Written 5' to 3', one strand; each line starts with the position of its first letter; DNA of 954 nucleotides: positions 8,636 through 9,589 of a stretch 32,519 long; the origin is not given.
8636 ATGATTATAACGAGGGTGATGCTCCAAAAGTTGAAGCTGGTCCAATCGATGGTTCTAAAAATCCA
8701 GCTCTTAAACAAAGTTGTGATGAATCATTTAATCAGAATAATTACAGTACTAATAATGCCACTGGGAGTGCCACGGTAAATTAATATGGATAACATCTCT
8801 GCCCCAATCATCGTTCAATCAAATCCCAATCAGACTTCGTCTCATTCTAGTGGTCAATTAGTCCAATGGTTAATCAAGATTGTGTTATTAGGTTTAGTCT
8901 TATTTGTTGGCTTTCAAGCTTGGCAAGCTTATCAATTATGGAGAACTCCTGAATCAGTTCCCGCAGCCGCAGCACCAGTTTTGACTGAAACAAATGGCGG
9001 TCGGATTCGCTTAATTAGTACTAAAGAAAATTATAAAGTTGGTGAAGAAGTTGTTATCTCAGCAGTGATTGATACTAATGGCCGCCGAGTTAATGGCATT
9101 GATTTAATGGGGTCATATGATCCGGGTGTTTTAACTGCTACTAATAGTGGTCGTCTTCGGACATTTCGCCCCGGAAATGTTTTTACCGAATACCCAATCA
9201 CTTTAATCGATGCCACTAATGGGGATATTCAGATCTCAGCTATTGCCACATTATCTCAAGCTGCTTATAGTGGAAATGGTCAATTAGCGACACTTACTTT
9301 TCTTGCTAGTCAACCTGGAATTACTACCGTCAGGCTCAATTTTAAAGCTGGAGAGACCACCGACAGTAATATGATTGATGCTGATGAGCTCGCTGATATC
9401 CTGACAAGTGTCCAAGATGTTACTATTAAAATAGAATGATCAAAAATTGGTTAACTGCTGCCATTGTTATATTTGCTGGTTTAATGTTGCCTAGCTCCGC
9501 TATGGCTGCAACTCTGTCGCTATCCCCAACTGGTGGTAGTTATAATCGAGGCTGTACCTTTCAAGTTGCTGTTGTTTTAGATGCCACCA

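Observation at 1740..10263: Cohesin-dockerin surface display locus with no carbohydrate-active enzymes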

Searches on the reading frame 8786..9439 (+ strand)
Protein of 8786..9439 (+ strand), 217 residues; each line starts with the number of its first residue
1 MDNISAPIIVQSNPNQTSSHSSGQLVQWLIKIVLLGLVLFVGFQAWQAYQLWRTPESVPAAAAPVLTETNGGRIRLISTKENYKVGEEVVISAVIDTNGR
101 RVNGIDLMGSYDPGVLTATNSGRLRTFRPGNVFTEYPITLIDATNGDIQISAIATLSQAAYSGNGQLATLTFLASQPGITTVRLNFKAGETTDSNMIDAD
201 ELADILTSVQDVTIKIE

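Call 3: search_protein_families(library=pfam, proteins=[window:8786-9439:+], max_evalue=1)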
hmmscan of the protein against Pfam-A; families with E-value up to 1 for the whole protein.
window:8786-9439:+ (217 aa): 5 families
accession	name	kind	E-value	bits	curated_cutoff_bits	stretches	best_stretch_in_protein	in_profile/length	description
PF00963.24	Cohesin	-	0.00031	21.4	24.1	1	78-195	6-124/139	Cohesin domain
PF23906.1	DUF7248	-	0.0034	17.8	27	1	24-53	11-40/58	Family of unknown function (DUF7248)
PF19135.5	DUF5818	-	0.0093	15.9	27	1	62-99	9-45/57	Protein of unknown function (DUF5818)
PF11780.13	DUF3318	-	0.12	12.7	25.9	1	35-58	99-122/141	Protein of unknown function (DUF3318)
PF06724.16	DUF1206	-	0.47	11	26.2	0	27-49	46-68/70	Domain of Unknown Function (DUF1206)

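Call 22: search_protein_families(library=ncbifam, proteins=[window:8786-9439:+], max_evalue=0.1)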
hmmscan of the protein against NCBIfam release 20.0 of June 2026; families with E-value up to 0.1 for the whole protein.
window:8786-9439:+ (217 aa): 0 families

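Call 26: search_solved_structures(query=A2, max_evalue=1)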
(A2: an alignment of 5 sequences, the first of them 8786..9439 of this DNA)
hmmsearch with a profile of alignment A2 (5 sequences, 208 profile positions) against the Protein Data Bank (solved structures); distinct sequences matched with E-value up to 1: 15.
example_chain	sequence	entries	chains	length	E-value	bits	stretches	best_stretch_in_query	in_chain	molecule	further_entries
3l8q_A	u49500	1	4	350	1.1e-07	34.8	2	65-121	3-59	Cellulosomal scaffoldin adaptor protein B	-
5g5d_A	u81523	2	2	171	0.00011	25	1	66-115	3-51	CELLULOSOME ANCHORING PROTEIN COHESIN REGION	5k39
1qzn_A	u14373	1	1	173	0.0002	24.2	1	65-121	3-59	cellulosomal scaffoldin adaptor protein B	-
3f2l_A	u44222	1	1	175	0.00023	23.9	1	65-121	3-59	Cellulosomal scaffoldin adaptor protein B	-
3bwz_A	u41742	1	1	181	0.00026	23.7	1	65-121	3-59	Cellulosomal scaffoldin adaptor protein B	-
1zv9_A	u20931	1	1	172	0.00028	23.7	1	65-121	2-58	Cellulosomal scaffoldin adaptor protein B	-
3fnk_A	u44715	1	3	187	0.035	16.8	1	65-117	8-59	Cellulosomal scaffoldin adaptor protein B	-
4u3s_A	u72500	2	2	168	0.041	16.6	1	67-117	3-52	Cellulosomal scaffoldin adaptor protein B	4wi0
3ghp_A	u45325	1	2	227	0.069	15.8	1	65-117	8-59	Cellulosomal scaffoldin adaptor protein B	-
2b59_A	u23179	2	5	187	0.11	15.2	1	62-174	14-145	COG1196: Chromosome segregation ATPases | Scaffolding dockerin binding protein A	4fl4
3kcp_B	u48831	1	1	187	0.11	15.2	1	62-174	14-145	Cellulosome anchoring protein, cohesin region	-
2bm3_A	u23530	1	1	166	0.14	14.9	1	64-174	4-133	SCAFFOLDING DOCKERIN BINDING PROTEIN A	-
5m0y_A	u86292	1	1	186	0.19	14.4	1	65-174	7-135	Cellulosome anchoring protein cohesin region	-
2y3n_A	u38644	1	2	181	0.61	12.7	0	68-112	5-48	CELLULOSOMAL SCAFFOLDIN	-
7rom_A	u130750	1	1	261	0.79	12.4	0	88-143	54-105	NADH-cytochrome b5 reductase 1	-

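Call 68: search_solved_structures(query=A5, max_evalue=0.1, show_alignments=1)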
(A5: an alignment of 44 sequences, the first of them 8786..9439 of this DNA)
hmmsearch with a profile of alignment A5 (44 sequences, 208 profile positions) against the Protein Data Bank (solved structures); distinct sequences matched with E-value up to 0.1: 17.
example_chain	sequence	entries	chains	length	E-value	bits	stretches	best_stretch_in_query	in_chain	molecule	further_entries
3l8q_A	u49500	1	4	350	3.1e-10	43.1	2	67-174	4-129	Cellulosomal scaffoldin adaptor protein B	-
5g5d_A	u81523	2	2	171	6.3e-07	32.3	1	67-181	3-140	CELLULOSOME ANCHORING PROTEIN COHESIN REGION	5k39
1qzn_A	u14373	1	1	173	4.8e-05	26.2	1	67-175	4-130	cellulosomal scaffoldin adaptor protein B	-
3f2l_A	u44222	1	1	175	5.8e-05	25.9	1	67-175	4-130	Cellulosomal scaffoldin adaptor protein B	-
1zv9_A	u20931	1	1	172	5.8e-05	25.9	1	67-175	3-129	Cellulosomal scaffoldin adaptor protein B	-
3bwz_A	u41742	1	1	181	6.1e-05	25.8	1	67-175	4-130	Cellulosomal scaffoldin adaptor protein B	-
4u3s_A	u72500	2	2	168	8.6e-05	25.3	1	68-117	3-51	Cellulosomal scaffoldin adaptor protein B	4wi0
3fnk_A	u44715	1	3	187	0.00011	24.9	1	65-117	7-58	Cellulosomal scaffoldin adaptor protein B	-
3ghp_A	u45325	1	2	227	0.00016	24.5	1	65-116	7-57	Cellulosomal scaffoldin adaptor protein B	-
2b59_A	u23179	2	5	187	0.00025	23.8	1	60-173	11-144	COG1196: Chromosome segregation ATPases | Scaffolding dockerin binding protein A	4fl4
3kcp_B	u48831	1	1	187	0.00025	23.8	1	60-173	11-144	Cellulosome anchoring protein, cohesin region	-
5m0y_A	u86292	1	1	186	0.00045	23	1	64-173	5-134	Cellulosome anchoring protein cohesin region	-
2bm3_A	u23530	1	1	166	0.00054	22.7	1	65-173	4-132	SCAFFOLDING DOCKERIN BINDING PROTEIN A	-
5lxv_A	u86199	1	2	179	0.015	18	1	69-124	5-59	Scaffoldin C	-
5aoz_A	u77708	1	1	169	0.05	16.3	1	59-109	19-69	PUTATIVE CELLULOSOMAL SCAFFOLDIN PROTEIN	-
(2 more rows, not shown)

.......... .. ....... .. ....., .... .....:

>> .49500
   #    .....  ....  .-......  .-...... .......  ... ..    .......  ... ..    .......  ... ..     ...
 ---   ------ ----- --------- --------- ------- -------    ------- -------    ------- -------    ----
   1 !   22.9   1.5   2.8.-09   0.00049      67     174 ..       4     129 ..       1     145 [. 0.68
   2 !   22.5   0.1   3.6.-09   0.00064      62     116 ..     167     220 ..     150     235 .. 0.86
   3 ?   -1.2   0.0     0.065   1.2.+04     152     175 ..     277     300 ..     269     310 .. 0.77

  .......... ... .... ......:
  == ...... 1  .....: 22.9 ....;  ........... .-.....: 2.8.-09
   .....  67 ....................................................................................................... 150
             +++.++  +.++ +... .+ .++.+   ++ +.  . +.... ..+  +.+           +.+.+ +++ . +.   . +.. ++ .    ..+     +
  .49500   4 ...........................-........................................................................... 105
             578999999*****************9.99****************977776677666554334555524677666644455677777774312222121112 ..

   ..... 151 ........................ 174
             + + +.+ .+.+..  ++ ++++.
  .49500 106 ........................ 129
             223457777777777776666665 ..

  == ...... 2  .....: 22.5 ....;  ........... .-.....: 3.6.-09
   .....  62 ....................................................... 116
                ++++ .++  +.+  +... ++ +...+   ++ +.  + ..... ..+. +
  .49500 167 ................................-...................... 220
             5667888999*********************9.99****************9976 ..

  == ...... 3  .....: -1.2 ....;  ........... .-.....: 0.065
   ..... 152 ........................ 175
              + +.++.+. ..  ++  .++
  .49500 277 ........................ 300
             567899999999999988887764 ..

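Call 69: search_protein_families(library=pfam, alignment_id=A5, max_evalue=0.01)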
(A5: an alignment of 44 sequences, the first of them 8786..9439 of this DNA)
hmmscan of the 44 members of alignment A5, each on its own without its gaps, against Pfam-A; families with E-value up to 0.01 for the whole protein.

A. member 1, window:8786-9439:+ (217 aa): 3 families
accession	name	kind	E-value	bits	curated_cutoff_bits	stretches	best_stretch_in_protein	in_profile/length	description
PF00963.24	Cohesin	-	0.00031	21.4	24.1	1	78-195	6-124/139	Cohesin domain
PF23906.1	DUF7248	-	0.0034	17.8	27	1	24-53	11-40/58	Family of unknown function (DUF7248)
PF19135.5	DUF5818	-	0.0093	15.9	27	0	62-99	9-45/57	Protein of unknown function (DUF5818)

B. families by the number of members that match (of 44 scanned): 8 families
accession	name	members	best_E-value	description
PF00963.24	Cohesin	39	3.2e-14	Cohesin domain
PF09394.16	Inhibitor_I42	1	0.002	Chagasin family peptidase inhibitor I42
PF03896.21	TRAP_alpha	1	0.0032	Translocon-associated protein (TRAP), alpha subunit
PF23906.1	DUF7248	1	0.0034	Family of unknown function (DUF7248)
PF02306.20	Phage_G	1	0.0059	Major spike protein (G protein)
PF07703.20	A2M_BRD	1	0.0073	Alpha-2-macroglobulin bait region domain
PF19135.5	DUF5818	1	0.0093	Protein of unknown function (DUF5818)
PF12693.12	GspL_C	1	0.0095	GspL periplasmic domain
